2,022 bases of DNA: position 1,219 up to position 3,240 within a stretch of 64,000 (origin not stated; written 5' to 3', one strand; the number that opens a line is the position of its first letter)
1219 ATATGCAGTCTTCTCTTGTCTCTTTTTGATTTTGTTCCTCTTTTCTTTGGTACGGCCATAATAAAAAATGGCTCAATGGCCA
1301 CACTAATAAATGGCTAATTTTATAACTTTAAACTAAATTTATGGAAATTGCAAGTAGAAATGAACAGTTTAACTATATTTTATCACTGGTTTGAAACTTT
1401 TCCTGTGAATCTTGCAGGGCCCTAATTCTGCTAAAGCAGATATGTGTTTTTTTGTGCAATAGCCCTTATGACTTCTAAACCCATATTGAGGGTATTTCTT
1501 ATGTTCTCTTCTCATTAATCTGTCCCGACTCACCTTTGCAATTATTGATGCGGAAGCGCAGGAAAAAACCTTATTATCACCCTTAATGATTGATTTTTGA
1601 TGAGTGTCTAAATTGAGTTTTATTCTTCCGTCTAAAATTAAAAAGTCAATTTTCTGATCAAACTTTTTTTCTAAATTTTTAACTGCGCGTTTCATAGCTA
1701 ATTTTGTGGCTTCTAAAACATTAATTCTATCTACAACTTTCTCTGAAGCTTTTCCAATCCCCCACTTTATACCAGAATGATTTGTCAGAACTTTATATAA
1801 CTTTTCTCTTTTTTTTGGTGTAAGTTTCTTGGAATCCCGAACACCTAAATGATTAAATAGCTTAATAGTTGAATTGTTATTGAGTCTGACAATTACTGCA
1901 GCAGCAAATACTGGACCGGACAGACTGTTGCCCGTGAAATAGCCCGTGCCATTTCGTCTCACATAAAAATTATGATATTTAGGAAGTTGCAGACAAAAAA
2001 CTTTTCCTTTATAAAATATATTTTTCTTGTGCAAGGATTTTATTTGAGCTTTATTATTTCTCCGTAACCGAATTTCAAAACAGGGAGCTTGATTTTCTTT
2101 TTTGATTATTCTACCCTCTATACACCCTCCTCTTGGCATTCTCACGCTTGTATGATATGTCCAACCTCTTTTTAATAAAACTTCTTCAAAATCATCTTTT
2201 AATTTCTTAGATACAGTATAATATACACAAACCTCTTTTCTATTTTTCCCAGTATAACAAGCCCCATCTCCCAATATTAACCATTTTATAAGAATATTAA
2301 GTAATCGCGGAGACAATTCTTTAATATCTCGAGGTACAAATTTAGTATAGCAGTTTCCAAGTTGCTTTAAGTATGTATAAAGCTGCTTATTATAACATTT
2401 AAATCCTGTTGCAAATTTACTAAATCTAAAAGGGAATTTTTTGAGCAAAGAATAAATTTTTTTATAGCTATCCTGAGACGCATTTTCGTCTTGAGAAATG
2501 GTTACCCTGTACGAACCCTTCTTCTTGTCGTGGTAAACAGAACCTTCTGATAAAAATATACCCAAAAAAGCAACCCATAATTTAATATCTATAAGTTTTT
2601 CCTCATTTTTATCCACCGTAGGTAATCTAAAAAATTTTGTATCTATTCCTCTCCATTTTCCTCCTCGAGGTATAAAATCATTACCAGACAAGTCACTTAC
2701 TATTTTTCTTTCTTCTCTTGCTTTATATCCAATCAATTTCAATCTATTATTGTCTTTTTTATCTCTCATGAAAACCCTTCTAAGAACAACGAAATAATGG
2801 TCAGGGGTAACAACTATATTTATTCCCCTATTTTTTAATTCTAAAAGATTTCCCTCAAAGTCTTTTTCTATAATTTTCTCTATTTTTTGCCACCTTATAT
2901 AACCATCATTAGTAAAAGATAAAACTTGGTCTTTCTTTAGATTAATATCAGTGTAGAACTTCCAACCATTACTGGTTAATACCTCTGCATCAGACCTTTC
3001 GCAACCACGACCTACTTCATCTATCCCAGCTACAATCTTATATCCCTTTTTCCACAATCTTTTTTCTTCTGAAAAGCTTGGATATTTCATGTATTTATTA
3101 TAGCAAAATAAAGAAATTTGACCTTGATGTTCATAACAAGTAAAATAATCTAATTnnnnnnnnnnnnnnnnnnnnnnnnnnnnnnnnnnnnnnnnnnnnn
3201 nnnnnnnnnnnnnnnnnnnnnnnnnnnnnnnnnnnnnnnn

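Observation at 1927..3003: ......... intein splitting the catalytic DEVGRG motif of RNase HII, with a non-canonical Gly-Asn C-terminus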

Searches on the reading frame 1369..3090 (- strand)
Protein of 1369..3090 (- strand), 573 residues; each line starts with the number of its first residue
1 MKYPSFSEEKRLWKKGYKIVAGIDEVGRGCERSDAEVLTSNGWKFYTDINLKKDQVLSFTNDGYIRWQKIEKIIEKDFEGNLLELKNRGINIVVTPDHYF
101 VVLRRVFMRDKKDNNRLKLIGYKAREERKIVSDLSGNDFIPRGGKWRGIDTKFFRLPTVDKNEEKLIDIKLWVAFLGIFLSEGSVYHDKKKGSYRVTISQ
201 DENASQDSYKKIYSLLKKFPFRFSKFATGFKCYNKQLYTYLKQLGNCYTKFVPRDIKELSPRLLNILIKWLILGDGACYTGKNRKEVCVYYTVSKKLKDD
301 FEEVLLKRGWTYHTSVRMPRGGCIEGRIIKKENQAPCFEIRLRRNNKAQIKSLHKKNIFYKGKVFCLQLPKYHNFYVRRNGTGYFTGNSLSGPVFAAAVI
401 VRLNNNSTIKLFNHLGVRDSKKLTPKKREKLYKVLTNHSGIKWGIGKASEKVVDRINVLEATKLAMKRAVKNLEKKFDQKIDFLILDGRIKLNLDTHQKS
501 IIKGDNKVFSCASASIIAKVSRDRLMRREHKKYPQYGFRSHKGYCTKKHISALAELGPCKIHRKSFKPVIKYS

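Call 3: search_protein_families(library=pfam, proteins=[window:1369-3090:-], max_evalue=1)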
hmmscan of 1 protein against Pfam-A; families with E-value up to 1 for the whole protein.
window:1369-3090:- (573 aa): 6 families
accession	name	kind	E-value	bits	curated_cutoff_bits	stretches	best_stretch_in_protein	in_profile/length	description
PF01351.25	RNase_HII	-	4.2e-31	108.8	25.8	1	390-568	11-198/199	Ribonuclease HII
PF14890.11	Intein_splicing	-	9.1e-07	29.2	35.8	1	64-377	32-148/155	Intein splicing domain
PF14528.11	LAGLIDADG_3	-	3.2e-05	24.5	22.5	2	271-323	10-61/82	LAGLIDADG-like domain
PF03161.18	LAGLIDADG_2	-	0.021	15.2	25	1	175-288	4-123/168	LAGLIDADG DNA endonuclease family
PF14287.11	DUF4368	-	0.059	14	25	1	255-292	24-61/67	Domain of unknown function (DUF4368)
PF14527.11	LAGLIDADG_WhiA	-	0.17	12.5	23.2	1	175-224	5-49/93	WhiA LAGLIDADG-like domain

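Call 4: search_protein_families(library=ncbifam, proteins=[window:1369-3090:-], max_evalue=1)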
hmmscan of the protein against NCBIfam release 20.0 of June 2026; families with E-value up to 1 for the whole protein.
window:1369-3090:- (573 aa): 13 families
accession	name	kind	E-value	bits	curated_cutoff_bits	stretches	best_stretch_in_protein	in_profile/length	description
NF000594.1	PRK00015.1-1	equivalog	2e-65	221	243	2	389-570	81-249/251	ribonuclease HII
NF000595.1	PRK00015.1-3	equivalog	1e-60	205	167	1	389-570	14-185/188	ribonuclease HII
NF010537.0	PRK13925.1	equivalog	8.2e-57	192.1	252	1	389-570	22-196/200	ribonuclease HII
NF000596.1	PRK00015.1-4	equivalog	1.3e-51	175.1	251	1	389-571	12-182/186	ribonuclease HII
NF010538.0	PRK13926.1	equivalog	4.7e-49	167.5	285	2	388-569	33-201/213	ribonuclease HII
NF000598.1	PRK00015.2-2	equivalog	8.2e-42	143.2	273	2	390-568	33-202/203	ribonuclease HII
NF000600.1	PRK00015.2-4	equivalog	5.3e-34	117.7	364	1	390-569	41-210/212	ribonuclease HII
NF011119.0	PRK14550.1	equivalog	5.1e-27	95.2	350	1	389-567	12-186/204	ribonuclease HII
TIGR00729.1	TIGR00729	equivalog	1.3e-11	45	123.3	1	392-537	14-168/207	ribonuclease HII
NF011491.0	PRK14898.1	equivalog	0.00026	19.1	783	1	55-244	125-316/860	DNA-directed RNA polymerase subunit A''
TIGR01443.1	intein_Cterm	domain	0.0052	17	15.6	1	363-389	1-24/24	intein C-terminal splicing region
NF005852.0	PRK07773.1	equivalog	0.01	14.1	780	1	247-310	595-660/886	replicative DNA helicase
TIGR01445.1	intein_Nterm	domain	0.013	16.5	24.5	1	33-102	4-83/83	intein N-terminal splicing region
